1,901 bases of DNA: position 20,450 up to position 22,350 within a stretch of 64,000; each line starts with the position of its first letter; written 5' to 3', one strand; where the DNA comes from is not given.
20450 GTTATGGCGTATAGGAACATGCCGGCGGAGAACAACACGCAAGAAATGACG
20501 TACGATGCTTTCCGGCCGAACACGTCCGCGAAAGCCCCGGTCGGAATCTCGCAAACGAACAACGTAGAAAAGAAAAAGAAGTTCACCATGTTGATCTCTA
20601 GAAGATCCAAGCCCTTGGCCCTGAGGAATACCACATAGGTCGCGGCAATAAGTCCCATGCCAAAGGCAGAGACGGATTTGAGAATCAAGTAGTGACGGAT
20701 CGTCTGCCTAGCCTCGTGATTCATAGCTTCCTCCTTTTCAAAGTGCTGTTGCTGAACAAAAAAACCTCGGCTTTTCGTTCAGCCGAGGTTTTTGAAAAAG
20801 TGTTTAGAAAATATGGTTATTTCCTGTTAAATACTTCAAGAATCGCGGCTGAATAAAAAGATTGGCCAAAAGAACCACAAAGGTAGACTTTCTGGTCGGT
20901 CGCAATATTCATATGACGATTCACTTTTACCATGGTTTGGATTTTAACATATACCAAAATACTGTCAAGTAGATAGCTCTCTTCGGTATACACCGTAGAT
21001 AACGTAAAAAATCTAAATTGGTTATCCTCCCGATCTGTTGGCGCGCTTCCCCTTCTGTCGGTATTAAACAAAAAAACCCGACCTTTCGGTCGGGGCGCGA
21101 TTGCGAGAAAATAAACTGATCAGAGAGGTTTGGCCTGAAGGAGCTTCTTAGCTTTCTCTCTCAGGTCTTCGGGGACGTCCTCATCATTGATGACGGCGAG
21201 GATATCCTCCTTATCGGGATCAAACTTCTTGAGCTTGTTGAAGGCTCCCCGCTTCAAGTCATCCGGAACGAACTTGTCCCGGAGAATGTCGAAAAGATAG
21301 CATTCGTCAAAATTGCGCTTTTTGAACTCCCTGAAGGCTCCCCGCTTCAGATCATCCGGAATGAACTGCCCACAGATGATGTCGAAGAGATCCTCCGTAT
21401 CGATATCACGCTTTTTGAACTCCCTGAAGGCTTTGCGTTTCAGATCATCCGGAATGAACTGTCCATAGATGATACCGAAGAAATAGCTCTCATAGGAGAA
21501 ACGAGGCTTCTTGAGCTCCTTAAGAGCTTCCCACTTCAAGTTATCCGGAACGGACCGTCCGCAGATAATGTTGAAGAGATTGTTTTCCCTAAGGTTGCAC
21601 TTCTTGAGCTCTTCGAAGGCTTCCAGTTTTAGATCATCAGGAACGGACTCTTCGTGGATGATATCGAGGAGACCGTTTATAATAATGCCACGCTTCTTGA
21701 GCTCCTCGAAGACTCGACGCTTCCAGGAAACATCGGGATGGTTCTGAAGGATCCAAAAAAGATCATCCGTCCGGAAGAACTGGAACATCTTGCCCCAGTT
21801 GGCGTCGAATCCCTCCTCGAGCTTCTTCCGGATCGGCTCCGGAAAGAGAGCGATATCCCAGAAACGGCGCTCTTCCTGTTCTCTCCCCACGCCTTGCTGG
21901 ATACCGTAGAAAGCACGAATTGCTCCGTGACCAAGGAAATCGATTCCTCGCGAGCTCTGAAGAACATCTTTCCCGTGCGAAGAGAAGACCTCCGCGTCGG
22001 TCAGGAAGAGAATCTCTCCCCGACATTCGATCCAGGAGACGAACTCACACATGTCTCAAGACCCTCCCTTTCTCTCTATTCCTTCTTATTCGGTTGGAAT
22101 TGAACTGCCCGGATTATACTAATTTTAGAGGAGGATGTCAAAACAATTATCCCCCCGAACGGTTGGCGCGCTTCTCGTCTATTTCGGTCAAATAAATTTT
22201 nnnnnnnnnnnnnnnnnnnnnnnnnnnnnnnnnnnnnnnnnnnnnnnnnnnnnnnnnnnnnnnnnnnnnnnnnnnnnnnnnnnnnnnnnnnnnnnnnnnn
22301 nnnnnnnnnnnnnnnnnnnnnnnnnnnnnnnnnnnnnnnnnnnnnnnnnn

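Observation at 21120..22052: Protein composed of six or more tandem 31-aa repeats with a D-L/I-L-x-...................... consensus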

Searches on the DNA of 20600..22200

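Call 21: search_rna_families(source=window, start=20600, end=22200, threshold=evalue, max_evalue=1, show_alignments=2)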
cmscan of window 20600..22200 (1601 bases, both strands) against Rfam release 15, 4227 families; matches with E-value up to 1: 5.
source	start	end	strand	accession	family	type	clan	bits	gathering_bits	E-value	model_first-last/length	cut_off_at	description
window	20756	20864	-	RF00514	His_leader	Cis-reg; leader;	-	27.6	49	0.056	1-126/126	no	Histidine operon leader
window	20771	20860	+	RF04128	MIR8562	Gene; miRNA;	-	25.2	211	0.049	1-242/242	no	MIR8562 microRNA precursor family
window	20771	20860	+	RF03955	MIR2934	Gene; miRNA;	-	23.6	100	0.17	1-113/113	no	MIR2934 microRNA precursor family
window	20760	20836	-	RF02701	PsrR1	Gene; sRNA;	-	20.7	42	0.56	1-79/79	no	Photosynthesis regulatory RNA1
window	20761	20931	-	RF02503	Atu_C9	Gene; sRNA;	-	17.5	40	0.054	1-192/192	no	Rhizobiales sRNA Atu_C9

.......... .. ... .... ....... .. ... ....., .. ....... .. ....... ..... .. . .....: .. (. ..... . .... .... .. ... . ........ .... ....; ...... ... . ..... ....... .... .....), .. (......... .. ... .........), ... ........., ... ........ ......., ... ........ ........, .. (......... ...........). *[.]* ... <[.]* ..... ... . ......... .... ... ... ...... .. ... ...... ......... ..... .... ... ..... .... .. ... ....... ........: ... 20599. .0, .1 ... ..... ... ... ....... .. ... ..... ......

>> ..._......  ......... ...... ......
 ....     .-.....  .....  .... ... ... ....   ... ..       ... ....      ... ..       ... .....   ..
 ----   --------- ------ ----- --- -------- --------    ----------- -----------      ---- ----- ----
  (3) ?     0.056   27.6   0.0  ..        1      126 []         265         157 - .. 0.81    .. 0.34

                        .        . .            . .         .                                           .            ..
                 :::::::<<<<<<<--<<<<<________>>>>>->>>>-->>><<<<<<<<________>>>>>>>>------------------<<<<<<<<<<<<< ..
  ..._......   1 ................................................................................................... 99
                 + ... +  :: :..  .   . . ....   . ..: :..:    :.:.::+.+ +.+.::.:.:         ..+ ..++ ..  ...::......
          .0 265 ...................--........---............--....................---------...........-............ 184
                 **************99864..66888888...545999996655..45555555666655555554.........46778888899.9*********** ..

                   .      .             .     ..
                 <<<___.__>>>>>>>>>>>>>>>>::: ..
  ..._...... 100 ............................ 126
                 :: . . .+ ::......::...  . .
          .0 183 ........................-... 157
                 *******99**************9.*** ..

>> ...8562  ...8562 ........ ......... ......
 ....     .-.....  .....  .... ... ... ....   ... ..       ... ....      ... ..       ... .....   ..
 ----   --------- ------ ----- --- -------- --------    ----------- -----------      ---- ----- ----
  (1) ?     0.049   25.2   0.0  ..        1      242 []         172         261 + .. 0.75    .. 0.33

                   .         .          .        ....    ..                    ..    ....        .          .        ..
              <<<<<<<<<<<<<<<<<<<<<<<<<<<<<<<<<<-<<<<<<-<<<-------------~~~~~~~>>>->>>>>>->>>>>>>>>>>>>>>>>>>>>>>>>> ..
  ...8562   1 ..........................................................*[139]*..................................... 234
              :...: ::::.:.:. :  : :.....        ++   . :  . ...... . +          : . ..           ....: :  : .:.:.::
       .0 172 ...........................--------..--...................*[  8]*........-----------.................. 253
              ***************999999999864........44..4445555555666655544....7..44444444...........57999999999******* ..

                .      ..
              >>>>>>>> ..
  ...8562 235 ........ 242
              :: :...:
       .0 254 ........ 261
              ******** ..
